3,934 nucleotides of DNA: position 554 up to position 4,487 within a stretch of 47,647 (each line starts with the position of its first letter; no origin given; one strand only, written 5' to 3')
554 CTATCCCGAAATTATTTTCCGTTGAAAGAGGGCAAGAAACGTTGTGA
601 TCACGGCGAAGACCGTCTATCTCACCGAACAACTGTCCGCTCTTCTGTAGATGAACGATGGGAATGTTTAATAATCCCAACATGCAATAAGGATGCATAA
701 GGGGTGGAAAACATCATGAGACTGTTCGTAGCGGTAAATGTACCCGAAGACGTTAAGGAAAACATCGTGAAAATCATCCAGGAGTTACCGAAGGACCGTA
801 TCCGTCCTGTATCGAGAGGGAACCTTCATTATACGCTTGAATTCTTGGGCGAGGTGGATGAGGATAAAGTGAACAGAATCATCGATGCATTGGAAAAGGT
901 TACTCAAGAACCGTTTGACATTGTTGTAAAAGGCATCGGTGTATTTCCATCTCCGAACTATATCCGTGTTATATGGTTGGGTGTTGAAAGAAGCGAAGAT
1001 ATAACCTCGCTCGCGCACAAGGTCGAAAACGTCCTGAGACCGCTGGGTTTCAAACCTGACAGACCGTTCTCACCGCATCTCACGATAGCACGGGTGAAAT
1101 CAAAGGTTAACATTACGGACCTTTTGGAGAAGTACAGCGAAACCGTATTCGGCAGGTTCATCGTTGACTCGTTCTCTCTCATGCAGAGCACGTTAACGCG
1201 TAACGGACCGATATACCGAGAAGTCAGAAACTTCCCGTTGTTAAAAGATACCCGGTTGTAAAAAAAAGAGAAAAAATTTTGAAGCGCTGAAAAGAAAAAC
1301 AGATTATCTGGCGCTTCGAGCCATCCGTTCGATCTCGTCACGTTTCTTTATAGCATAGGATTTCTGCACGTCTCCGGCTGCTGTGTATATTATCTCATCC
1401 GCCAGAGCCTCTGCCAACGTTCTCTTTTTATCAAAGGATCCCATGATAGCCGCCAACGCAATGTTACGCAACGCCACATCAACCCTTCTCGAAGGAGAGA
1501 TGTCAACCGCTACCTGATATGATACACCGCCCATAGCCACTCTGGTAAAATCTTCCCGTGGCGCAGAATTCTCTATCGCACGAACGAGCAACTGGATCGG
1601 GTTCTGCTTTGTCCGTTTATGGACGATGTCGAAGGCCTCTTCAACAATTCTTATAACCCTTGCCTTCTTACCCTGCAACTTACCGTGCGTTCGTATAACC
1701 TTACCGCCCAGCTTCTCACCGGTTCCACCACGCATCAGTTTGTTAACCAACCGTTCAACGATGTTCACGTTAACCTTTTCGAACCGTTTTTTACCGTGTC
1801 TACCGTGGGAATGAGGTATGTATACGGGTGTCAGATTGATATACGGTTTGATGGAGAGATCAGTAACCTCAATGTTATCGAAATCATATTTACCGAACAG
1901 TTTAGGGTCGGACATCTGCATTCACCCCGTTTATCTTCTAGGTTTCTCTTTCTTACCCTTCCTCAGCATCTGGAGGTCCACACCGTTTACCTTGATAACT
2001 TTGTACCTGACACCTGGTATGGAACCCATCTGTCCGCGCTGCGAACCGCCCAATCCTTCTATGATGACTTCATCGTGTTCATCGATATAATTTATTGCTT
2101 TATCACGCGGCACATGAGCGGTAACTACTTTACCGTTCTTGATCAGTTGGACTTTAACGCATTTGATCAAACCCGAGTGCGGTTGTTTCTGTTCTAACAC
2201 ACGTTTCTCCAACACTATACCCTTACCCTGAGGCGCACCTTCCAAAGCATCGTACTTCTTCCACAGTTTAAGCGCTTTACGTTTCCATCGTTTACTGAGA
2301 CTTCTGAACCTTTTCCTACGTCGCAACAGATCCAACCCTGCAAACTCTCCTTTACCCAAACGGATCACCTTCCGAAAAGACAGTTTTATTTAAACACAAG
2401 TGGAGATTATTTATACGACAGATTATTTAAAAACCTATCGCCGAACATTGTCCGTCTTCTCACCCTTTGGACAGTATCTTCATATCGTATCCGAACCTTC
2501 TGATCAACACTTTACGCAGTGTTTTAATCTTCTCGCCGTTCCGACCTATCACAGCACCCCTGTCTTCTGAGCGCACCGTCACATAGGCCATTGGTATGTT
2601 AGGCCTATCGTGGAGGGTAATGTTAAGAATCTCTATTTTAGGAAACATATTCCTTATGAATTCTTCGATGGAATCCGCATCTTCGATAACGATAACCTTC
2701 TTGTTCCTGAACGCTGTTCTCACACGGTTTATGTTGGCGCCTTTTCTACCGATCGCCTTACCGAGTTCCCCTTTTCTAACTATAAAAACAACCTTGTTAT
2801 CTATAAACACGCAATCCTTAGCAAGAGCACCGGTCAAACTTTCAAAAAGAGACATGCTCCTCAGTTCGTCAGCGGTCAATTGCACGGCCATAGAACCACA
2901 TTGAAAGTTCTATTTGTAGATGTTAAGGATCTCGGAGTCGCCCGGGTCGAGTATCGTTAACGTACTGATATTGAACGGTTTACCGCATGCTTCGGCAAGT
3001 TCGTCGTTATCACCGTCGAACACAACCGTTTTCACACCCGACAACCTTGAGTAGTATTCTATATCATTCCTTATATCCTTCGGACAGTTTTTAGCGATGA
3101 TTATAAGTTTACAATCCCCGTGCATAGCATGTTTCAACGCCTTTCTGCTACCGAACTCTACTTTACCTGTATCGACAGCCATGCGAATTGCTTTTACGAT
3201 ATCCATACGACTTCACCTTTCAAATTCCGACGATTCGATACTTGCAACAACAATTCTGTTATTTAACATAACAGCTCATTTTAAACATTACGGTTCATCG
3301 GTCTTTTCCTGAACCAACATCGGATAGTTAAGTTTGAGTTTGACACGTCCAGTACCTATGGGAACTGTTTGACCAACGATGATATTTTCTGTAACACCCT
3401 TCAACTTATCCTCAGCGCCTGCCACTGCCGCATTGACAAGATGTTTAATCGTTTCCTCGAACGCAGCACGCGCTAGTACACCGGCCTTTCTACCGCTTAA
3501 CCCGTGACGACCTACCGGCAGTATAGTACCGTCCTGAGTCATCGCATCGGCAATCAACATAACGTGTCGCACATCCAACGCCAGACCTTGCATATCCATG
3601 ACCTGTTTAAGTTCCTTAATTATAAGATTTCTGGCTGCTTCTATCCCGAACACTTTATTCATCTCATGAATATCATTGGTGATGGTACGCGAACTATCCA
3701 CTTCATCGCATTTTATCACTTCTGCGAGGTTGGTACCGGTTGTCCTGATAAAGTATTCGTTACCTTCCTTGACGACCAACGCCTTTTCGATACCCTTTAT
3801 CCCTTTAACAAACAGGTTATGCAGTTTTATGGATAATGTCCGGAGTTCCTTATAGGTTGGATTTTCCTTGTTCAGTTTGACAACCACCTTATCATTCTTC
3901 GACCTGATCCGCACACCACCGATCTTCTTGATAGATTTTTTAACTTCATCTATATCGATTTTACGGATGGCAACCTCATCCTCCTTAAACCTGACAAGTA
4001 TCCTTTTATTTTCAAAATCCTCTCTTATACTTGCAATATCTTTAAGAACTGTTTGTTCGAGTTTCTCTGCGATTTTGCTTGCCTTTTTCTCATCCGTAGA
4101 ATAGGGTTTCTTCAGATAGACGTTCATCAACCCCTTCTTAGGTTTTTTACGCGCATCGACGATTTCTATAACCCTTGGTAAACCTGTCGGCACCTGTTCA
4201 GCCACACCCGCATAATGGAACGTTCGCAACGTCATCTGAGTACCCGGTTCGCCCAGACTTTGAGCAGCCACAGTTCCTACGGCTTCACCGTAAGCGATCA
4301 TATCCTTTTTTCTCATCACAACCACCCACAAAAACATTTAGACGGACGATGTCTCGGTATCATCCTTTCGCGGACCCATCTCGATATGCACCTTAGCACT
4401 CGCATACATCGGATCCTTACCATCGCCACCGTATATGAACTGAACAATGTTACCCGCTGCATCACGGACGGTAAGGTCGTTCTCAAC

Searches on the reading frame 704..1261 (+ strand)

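Call 15: search_protein_families(library=pfam, proteins=[window:704-1261:+], max_evalue=0.001)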
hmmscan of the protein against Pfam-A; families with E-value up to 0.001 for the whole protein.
window:704-1261:+ (185 aa): 3 families
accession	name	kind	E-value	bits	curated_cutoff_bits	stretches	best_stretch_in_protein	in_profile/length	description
PF02834.22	LigT_PEase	-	9e-36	122.4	23.3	2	12-91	2-87/87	LigT like Phosphoesterase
PF13563.12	2_5_RNA_ligase2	-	1.9e-16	60.9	27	1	25-162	9-148/152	2'-5' RNA ligase superfamily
PF10469.15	AKAP7_NLS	-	2e-09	38.1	24.4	1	16-174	20-203/208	AKAP7 2'5' RNA ligase-like domain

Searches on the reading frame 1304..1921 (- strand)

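Call 15: search_protein_families(library=pfam, proteins=[window:1304-1921:-], max_evalue=0.001)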
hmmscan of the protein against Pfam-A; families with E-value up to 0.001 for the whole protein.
window:1304-1921:- (205 aa): 1 family
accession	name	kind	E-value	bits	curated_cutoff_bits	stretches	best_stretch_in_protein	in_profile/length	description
PF00177.27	Ribosomal_S7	-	8.9e-42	142.6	24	1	27-205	4-148/148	Ribosomal protein S7p/S5e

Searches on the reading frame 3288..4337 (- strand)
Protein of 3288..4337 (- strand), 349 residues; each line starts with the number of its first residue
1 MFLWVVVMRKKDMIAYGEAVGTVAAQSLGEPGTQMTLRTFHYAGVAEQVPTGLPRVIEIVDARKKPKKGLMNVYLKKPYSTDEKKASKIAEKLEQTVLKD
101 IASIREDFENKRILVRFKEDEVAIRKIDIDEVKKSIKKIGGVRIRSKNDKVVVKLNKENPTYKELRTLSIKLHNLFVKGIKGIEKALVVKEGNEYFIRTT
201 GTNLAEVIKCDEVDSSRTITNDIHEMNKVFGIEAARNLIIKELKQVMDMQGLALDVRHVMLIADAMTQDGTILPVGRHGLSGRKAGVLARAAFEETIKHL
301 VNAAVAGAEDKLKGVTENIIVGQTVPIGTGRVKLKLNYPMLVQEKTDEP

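Call 14: search_protein_families(library=pfam, proteins=[window:3288-4337:-], max_evalue=0.001)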
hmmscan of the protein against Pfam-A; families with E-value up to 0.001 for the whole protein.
window:3288-4337:- (349 aa): 1 family
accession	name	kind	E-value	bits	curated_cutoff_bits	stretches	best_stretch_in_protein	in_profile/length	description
PF04998.22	RNA_pol_Rpb1_5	-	5.7e-51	174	28.5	1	13-285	67-264/267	RNA polymerase Rpb1, domain 5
